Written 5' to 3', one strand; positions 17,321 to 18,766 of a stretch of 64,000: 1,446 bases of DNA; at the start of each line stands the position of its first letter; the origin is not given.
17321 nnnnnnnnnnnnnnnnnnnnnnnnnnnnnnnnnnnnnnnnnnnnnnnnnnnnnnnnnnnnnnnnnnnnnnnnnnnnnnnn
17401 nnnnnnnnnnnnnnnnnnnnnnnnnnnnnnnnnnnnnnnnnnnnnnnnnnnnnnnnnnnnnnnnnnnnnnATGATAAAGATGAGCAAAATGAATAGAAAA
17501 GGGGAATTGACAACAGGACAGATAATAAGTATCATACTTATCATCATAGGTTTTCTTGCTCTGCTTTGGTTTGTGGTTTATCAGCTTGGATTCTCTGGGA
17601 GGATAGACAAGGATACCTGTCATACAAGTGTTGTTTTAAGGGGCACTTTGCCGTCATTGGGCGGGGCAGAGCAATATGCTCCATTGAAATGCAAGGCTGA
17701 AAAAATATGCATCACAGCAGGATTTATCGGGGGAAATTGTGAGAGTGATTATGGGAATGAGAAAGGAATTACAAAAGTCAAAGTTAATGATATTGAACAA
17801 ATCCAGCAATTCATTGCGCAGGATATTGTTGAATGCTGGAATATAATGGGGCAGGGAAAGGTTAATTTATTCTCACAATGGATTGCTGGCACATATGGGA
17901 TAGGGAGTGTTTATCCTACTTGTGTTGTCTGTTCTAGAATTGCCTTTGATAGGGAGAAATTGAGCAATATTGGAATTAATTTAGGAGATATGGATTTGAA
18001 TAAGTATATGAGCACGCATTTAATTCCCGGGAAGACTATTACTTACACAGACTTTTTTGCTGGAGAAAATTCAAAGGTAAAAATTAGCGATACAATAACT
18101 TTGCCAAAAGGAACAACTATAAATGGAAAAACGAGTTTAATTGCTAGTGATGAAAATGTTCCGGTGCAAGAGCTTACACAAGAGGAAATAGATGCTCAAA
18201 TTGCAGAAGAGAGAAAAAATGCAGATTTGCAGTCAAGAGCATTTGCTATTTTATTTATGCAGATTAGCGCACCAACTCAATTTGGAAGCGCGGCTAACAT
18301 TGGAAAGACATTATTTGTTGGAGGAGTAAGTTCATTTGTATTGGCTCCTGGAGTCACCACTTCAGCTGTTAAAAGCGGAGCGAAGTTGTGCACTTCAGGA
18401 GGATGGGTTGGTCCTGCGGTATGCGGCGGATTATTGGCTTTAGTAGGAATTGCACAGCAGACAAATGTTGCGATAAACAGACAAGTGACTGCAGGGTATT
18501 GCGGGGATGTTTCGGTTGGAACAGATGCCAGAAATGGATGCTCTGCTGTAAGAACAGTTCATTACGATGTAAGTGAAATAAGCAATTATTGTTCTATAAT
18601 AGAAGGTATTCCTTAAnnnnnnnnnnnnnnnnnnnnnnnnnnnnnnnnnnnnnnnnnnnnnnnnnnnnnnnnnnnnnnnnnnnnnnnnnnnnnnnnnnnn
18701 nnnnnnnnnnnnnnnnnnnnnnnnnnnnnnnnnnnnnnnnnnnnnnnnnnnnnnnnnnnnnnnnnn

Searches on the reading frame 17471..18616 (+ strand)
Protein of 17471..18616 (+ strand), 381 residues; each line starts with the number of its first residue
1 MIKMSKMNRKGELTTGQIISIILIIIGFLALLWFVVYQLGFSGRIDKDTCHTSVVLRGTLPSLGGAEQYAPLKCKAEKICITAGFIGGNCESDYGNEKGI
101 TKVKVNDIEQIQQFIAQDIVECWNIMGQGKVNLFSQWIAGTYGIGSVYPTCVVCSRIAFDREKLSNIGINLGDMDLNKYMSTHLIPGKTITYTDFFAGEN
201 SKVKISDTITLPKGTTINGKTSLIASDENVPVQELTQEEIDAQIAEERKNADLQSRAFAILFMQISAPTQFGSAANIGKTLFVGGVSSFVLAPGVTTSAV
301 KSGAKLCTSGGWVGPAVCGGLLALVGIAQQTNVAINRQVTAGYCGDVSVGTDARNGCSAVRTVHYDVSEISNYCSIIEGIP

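Call 75: find_encoding_contigs(protein=window:17471-18616:+, flank=10000, max_places=1)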
Protein window:17471-18616:+ (381 aa): 6 contigs read that carry it; 1 place shown.
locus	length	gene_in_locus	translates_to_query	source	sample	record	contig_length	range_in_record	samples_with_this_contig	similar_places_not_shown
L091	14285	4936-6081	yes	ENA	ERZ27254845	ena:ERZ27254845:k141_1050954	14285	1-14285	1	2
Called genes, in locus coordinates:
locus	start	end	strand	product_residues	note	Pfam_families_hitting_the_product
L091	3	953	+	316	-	?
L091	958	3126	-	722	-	-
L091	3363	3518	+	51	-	-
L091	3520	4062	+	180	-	-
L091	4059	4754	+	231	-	-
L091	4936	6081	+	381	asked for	-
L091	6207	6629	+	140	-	-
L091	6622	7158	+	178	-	-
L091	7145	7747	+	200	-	-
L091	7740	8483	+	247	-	-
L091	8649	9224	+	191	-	-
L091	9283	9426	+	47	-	-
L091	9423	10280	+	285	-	PF01478:Peptidase_A24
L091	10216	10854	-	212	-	PF11969:DcpS_C (weak), PF01230:HIT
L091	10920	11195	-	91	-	PF00736:EF1_GNE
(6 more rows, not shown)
